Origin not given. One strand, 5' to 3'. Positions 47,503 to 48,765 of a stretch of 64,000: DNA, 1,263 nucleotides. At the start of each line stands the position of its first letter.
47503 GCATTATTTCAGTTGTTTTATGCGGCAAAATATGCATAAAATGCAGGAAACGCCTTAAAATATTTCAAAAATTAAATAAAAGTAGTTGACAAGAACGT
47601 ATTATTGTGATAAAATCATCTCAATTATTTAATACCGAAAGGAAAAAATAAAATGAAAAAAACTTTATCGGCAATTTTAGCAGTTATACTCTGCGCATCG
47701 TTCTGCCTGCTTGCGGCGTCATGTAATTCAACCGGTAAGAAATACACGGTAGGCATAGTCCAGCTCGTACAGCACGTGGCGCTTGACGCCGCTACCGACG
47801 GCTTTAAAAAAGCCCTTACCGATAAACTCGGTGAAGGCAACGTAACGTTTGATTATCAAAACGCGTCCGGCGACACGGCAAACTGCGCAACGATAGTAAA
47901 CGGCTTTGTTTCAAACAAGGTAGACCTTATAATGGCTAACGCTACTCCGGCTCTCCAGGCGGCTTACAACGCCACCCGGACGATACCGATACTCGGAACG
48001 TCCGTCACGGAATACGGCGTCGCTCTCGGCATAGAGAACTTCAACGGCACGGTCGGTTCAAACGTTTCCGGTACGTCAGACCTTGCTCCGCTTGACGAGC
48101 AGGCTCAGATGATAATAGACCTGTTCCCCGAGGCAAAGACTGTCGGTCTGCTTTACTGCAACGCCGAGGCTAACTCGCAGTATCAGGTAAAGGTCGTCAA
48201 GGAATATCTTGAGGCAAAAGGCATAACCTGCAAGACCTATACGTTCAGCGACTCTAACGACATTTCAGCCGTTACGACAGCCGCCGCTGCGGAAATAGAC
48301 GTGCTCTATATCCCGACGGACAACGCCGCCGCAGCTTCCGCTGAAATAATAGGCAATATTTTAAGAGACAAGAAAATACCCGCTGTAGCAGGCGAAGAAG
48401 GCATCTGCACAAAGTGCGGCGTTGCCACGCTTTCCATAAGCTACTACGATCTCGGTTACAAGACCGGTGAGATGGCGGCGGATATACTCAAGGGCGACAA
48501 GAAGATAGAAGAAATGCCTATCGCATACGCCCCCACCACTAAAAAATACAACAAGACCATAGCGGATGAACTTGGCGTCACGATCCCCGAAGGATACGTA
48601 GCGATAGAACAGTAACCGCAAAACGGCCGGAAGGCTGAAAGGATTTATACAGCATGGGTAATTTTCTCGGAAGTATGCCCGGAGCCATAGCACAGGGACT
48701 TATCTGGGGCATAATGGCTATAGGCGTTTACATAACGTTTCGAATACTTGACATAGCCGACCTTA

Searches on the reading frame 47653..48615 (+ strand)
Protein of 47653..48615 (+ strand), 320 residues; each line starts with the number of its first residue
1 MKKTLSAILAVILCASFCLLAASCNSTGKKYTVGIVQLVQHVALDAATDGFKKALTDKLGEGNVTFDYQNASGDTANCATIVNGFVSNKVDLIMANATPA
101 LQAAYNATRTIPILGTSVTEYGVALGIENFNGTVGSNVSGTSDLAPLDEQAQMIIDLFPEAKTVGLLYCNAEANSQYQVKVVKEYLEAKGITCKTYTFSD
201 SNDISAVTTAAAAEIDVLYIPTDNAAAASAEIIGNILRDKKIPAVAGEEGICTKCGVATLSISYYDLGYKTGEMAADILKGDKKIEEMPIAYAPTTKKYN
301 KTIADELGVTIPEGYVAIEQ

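Call 57: search_protein_families(library=pfam, proteins=[window:47653-48615:+], max_evalue=0.0001)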
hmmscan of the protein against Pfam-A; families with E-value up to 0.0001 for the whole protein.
window:47653-48615:+ (320 aa): 2 families
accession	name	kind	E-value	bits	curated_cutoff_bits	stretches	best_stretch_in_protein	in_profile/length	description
PF04392.18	ABC_sub_bind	-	6.2e-57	193.5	25.9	1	33-313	2-283/293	ABC transporter substrate binding protein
PF13407.12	Peripla_BP_4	-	8.7e-07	29.2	35.1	0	45-282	14-257/258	Periplasmic binding protein domain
